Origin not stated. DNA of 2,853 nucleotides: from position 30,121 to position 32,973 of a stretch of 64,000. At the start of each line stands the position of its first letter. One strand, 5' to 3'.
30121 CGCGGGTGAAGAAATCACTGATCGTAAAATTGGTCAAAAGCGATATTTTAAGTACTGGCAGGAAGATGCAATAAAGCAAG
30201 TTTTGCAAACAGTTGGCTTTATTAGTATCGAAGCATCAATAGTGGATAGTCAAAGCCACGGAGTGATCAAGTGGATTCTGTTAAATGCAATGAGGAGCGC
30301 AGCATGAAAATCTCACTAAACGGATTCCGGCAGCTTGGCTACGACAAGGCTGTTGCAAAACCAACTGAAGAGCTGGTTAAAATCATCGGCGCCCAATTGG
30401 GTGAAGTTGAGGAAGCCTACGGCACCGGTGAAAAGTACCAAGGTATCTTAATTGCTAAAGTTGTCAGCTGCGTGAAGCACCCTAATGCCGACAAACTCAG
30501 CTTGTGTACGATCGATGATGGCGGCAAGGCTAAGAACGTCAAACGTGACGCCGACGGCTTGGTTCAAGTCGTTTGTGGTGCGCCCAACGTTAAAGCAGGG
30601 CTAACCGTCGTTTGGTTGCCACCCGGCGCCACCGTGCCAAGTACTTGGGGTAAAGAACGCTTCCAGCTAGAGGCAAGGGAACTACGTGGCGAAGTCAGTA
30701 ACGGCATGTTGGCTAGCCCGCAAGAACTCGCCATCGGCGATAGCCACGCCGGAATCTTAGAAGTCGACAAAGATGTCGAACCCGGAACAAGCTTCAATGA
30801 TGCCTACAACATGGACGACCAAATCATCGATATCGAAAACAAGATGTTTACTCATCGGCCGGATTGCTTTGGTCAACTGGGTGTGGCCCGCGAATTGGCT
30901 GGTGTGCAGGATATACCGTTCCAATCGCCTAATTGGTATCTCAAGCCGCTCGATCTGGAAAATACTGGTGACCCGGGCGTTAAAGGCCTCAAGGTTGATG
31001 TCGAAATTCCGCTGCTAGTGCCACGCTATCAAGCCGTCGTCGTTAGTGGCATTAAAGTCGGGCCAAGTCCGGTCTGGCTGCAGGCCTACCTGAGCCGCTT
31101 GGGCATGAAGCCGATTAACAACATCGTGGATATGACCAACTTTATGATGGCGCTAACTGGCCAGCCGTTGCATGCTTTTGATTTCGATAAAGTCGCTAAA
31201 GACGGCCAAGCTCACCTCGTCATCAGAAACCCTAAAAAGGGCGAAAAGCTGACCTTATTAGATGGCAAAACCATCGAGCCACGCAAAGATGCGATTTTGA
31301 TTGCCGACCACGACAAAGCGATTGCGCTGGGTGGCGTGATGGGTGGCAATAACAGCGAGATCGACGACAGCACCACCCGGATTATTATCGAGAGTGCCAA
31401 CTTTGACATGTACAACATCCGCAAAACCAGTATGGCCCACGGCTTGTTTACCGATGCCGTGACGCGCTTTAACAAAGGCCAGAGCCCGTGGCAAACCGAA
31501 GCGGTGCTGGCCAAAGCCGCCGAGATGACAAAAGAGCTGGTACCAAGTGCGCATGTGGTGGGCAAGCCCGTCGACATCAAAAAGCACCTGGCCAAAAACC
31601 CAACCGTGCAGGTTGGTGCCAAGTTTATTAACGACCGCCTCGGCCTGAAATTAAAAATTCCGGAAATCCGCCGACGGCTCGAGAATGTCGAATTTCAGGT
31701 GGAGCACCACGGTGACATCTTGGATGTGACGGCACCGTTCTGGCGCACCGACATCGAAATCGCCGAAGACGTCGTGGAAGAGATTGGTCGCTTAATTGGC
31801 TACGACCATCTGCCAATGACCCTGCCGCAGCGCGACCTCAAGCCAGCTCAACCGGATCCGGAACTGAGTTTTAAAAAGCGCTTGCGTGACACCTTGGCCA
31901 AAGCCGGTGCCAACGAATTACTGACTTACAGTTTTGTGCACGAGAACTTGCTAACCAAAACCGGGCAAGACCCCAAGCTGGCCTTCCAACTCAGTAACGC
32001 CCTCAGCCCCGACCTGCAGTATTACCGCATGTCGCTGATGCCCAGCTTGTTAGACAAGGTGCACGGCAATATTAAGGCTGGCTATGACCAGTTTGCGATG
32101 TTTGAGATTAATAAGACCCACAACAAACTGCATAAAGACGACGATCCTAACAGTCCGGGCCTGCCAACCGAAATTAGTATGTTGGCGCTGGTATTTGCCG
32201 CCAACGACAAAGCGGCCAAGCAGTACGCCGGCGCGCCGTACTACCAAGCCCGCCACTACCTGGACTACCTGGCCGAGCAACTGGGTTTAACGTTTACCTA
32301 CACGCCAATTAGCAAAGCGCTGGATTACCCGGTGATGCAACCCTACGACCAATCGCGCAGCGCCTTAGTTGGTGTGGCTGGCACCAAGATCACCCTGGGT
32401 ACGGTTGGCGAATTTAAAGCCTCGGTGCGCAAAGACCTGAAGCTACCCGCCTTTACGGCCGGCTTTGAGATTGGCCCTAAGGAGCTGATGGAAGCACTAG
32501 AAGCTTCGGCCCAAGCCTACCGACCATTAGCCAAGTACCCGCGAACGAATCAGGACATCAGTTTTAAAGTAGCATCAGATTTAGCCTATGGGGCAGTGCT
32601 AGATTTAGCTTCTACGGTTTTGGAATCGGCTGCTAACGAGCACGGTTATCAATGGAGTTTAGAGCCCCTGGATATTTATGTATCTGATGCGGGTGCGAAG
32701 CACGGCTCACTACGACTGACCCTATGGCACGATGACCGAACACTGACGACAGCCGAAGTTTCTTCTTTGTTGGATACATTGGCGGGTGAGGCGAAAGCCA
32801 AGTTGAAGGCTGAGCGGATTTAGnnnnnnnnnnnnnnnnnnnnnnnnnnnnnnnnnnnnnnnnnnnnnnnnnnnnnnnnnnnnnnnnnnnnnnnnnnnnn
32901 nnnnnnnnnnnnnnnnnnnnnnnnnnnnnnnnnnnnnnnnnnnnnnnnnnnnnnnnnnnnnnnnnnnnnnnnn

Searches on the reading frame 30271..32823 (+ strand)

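Call 15: search_protein_families(library=pfam, proteins=[window:30271-32823:+], max_evalue=0.00001)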
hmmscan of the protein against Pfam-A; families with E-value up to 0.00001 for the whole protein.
window:30271-32823:+ (850 aa): 5 families
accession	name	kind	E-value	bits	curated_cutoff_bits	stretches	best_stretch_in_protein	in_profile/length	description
PF03483.22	B3_4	-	8.3e-56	188.8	29.3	1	250-423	2-172/174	B3/4 domain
PF17759.6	tRNA_synthFbeta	-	5.4e-32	111.4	22.4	1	514-734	1-212/214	Phenylalanyl tRNA synthetase beta chain CLM domain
PF03484.21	B5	-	5.1e-17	62.3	28.6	1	447-511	2-67/67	tRNA synthetase B5 domain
PF01588.26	tRNA_bind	-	7.2e-15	55.3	27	1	60-173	2-95/96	Putative tRNA binding domain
PF03147.19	FDX-ACB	-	1.5e-07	32.2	31.1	1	755-848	2-92/94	Ferredoxin-fold anticodon binding domain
